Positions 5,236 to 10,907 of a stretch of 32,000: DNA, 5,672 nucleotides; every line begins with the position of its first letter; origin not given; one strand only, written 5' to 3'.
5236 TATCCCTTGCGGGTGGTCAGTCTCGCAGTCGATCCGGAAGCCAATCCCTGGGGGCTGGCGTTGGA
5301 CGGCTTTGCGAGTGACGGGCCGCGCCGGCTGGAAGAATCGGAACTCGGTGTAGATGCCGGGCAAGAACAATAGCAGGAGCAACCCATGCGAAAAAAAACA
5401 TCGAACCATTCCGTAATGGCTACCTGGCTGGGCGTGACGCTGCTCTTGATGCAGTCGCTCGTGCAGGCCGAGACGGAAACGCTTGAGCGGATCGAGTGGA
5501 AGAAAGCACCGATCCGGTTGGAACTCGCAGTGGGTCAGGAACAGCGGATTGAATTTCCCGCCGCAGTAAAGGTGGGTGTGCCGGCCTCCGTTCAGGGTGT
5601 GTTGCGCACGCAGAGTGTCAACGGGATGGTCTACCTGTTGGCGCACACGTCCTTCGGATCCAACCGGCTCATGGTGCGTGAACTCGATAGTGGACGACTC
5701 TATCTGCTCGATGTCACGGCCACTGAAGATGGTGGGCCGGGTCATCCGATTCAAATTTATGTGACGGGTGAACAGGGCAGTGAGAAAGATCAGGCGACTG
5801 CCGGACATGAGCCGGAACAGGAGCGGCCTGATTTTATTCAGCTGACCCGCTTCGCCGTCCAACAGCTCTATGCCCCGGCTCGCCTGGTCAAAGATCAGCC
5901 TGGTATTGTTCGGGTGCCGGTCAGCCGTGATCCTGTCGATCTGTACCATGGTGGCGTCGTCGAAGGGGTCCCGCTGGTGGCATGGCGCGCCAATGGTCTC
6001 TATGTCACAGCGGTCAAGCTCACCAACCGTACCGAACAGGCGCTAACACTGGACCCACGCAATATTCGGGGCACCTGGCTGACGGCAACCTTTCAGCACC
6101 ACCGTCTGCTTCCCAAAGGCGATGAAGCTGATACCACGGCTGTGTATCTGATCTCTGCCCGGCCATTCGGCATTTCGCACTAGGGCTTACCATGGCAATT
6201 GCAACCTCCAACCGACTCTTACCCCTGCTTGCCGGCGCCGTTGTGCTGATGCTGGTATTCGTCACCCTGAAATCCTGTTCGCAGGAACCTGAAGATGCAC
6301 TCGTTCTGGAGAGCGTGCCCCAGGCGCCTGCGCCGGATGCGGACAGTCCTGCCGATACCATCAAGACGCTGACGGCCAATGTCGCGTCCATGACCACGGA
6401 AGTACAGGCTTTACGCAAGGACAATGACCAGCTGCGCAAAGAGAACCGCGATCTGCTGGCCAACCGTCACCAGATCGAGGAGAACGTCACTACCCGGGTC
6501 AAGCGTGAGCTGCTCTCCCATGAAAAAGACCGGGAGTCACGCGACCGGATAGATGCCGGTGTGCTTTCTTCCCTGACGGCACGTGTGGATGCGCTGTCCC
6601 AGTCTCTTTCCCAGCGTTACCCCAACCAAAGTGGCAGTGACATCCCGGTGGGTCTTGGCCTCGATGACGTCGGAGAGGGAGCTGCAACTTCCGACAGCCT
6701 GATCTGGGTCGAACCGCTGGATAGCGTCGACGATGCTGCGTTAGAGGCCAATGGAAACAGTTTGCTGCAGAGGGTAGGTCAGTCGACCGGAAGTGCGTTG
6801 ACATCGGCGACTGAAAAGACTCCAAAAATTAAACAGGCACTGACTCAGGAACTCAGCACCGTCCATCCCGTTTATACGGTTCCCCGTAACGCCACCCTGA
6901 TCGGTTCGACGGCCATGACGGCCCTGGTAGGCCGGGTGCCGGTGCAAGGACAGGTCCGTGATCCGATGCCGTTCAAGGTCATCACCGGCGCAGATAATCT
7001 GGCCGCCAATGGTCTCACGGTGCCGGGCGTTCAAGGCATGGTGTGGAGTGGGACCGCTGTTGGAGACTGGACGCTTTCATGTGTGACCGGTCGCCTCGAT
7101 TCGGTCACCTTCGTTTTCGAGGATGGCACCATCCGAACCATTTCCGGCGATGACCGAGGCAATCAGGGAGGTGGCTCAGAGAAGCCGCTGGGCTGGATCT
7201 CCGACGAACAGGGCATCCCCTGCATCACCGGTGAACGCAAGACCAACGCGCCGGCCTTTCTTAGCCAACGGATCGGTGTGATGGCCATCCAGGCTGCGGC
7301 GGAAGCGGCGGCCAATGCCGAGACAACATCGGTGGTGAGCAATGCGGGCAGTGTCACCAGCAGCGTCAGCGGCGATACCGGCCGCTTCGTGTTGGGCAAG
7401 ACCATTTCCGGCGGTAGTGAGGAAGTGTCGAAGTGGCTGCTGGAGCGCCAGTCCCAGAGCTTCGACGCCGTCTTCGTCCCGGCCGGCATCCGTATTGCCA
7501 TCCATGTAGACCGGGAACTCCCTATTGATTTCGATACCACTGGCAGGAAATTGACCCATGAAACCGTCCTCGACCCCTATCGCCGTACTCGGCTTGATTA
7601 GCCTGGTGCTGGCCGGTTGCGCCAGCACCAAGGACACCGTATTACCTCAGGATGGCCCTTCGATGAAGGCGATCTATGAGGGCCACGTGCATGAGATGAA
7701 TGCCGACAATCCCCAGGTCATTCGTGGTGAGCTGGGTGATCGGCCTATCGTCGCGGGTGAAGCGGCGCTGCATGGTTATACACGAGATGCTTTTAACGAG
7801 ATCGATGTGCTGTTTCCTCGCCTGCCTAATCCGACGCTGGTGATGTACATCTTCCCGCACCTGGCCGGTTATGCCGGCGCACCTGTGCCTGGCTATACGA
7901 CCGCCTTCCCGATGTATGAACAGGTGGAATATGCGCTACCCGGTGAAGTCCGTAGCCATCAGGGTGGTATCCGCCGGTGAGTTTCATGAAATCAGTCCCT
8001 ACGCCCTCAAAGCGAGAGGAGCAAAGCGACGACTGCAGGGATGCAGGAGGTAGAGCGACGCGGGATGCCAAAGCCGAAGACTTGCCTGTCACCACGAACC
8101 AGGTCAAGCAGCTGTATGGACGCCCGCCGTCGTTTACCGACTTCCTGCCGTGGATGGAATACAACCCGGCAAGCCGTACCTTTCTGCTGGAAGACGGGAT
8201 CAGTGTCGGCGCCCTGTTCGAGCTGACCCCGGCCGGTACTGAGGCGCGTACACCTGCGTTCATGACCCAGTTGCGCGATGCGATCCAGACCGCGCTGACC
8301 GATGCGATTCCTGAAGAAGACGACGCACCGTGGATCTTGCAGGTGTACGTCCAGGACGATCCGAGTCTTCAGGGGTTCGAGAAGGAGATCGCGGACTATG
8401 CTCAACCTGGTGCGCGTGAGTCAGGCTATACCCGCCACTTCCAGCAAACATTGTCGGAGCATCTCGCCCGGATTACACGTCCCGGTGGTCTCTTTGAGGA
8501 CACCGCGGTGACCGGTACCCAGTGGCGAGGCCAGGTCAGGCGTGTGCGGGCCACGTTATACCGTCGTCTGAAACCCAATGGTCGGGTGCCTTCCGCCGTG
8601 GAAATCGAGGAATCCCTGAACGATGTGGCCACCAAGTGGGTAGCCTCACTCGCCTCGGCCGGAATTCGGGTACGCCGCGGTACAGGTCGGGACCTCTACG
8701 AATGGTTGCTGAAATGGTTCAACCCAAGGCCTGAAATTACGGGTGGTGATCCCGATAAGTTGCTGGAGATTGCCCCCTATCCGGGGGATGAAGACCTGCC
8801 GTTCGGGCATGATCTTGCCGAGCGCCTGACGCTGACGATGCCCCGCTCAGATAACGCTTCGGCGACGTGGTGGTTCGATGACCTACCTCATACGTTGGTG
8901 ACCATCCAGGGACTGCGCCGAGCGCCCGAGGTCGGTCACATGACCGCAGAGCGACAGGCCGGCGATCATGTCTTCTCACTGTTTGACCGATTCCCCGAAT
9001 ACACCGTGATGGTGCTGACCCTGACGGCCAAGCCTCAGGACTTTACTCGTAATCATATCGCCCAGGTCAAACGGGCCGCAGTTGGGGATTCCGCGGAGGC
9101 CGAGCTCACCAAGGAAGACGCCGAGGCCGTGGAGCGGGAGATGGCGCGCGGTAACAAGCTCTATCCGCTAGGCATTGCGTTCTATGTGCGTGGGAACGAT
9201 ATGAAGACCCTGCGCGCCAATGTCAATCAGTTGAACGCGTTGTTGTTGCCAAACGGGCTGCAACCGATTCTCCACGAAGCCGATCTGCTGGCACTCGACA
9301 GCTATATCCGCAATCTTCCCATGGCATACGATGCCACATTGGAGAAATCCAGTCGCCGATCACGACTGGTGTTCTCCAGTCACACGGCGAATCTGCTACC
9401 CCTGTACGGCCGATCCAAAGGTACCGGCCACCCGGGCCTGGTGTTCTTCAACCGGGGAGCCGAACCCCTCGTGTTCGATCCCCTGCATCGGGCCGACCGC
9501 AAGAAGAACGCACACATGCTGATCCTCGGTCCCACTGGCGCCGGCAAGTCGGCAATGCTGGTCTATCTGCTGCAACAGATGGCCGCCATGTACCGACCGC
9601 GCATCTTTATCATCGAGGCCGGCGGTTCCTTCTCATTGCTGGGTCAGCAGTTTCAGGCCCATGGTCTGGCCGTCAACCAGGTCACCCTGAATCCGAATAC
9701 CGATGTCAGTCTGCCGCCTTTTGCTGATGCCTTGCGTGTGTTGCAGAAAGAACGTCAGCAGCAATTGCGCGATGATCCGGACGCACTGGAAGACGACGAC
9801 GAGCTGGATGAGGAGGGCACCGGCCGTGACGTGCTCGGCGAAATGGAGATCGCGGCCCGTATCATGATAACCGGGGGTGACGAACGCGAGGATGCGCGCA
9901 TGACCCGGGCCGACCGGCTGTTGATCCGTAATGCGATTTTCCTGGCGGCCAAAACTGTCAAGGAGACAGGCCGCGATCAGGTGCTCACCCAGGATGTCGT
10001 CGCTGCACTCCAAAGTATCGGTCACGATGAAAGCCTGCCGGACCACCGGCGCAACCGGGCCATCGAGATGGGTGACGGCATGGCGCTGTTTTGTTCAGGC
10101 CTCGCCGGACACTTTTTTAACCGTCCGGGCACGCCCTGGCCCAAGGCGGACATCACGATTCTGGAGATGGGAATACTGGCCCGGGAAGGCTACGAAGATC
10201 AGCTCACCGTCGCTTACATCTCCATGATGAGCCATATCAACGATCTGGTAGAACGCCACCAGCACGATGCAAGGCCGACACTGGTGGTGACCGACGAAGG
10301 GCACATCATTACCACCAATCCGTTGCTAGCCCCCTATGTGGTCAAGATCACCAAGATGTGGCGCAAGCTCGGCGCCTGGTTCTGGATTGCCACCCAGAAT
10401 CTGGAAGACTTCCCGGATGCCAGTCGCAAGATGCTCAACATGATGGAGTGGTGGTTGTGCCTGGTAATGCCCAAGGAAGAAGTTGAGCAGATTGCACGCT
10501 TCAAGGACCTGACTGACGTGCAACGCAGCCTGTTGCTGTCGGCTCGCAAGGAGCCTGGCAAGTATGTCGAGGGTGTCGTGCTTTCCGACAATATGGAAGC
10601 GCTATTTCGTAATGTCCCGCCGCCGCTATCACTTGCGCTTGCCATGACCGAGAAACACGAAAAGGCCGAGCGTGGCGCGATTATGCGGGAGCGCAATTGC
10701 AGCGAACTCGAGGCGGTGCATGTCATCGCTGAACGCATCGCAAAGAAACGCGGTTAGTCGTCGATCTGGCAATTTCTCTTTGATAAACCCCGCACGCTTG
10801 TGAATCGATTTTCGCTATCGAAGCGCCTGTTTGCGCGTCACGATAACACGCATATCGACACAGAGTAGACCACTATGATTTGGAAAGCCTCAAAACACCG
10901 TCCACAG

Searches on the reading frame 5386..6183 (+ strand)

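Call 7: search_protein_families(library=ncbifam, proteins=[window:5386-6183:+], max_evalue=0.001)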
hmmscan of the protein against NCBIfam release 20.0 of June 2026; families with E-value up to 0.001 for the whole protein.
window:5386-6183:+ (265 aa): 1 family
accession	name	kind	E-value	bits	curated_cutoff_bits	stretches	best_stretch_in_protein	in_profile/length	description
TIGR03749.1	conj_TIGR03749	hypoth_equivalog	4.2e-73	246.1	138.8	1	25-261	5-255/259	TIGR03749 family integrating conjugative element protein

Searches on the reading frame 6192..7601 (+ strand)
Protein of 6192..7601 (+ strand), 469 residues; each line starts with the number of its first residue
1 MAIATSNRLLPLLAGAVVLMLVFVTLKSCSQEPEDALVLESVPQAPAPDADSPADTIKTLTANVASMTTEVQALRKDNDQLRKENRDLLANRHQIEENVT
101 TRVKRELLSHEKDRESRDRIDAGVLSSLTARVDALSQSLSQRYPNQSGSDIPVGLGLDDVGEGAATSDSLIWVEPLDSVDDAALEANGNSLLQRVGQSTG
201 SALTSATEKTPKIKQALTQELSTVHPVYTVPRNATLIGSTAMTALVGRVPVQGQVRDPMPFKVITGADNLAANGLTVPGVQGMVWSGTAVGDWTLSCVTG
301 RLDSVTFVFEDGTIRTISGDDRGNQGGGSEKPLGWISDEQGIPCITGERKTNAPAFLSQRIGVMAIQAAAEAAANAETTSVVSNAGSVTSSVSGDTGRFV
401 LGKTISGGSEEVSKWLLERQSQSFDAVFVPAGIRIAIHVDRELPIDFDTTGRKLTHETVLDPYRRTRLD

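Call 7: search_protein_families(library=ncbifam, proteins=[window:6192-7601:+], max_evalue=0.001)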
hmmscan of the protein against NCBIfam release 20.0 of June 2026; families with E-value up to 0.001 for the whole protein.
window:6192-7601:+ (469 aa): 1 family
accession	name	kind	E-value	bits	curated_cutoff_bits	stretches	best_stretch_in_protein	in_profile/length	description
TIGR03752.1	conj_TIGR03752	hypoth_equivalog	4.2e-144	481.3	241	1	6-457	2-471/471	TIGR03752 family integrating conjugative element protein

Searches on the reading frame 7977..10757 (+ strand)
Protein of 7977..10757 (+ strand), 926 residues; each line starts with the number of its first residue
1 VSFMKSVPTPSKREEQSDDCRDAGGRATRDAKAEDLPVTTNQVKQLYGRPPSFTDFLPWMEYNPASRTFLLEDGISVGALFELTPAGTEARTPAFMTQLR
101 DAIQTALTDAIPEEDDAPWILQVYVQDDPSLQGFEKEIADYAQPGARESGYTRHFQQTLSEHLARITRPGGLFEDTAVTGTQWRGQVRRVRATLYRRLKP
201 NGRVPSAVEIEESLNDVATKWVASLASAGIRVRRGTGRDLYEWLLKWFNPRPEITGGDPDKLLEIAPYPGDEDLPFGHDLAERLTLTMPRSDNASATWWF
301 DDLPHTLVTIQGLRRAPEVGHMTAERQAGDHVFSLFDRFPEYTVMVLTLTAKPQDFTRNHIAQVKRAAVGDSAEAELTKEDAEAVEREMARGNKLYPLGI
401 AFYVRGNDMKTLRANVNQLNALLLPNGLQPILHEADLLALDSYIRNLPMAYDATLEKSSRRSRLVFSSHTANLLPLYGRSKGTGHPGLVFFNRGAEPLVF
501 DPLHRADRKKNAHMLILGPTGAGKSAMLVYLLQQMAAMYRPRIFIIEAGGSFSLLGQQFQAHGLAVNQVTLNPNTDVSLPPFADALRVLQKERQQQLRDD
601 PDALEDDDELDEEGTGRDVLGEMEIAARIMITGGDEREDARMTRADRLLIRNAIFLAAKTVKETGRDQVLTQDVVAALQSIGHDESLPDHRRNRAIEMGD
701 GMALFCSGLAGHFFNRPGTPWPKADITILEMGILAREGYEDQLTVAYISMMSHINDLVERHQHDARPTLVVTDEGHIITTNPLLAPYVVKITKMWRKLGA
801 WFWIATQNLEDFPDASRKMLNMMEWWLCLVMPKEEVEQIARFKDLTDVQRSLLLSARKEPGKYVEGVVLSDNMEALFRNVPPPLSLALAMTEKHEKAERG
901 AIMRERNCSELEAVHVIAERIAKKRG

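Call 7: search_protein_families(library=ncbifam, proteins=[window:7977-10757:+], max_evalue=0.001)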
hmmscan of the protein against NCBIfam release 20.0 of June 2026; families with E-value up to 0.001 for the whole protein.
window:7977-10757:+ (926 aa): 12 families
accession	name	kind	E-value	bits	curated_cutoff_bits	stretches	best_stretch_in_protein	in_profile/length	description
TIGR03744.1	traC_PFL_4706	equivalog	0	1351.1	520.6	1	40-926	2-892/892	conjugative transfer ATPase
TIGR02746.1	TraC-F-type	equivalog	5e-41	140.5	567.05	1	57-914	2-793/800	type IV secretion system protein TraC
TIGR00929.1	VirB4_CagE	subfamily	1.4e-19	69.9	643.1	1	399-855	326-726/792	VirB4 family type IV secretion/conjugal transfer ATPase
NF045975.1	VirB4_plasma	equivalog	5.7e-16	57.4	590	2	711-839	700-840/894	Mbov_0397 family ICE element conjugal transfer ATPase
NF010447.0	PRK13873.1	equivalog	3.4e-10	38.5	1020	1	511-584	441-513/815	conjugal transfer protein TrbE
NF010473.0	PRK13898.1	equivalog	6e-10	37.8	1050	2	401-547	342-482/801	type IV secretion system ATPase VirB4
NF045971.1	conju_CD1110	equivalog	7.6e-09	34.4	325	1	745-857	605-719/752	VirB4-like conjugal transfer ATPase, CD1110 family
NF041017.1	DNA_import_CedB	equivalog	4.3e-08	32.2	700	1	507-547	271-311/590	DNA import protein CedB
NF010278.0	PRK13721.1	subfamily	1.1e-06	26.9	1177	0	397-577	366-544/874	type IV secretion system protein TraC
NF010404.0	PRK13830.1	subfamily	7.8e-06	23.9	810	1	406-557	352-502/818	conjugal transfer protein TrbE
NF042943.1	HerA_antiphage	equivalog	0.00012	20.8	800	0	511-570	156-212/566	anti-phage-associated helicase HerA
NF010466.0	PRK13891.1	subfamily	0.00088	17.3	1322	0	503-563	483-540/852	conjugal transfer protein TrbE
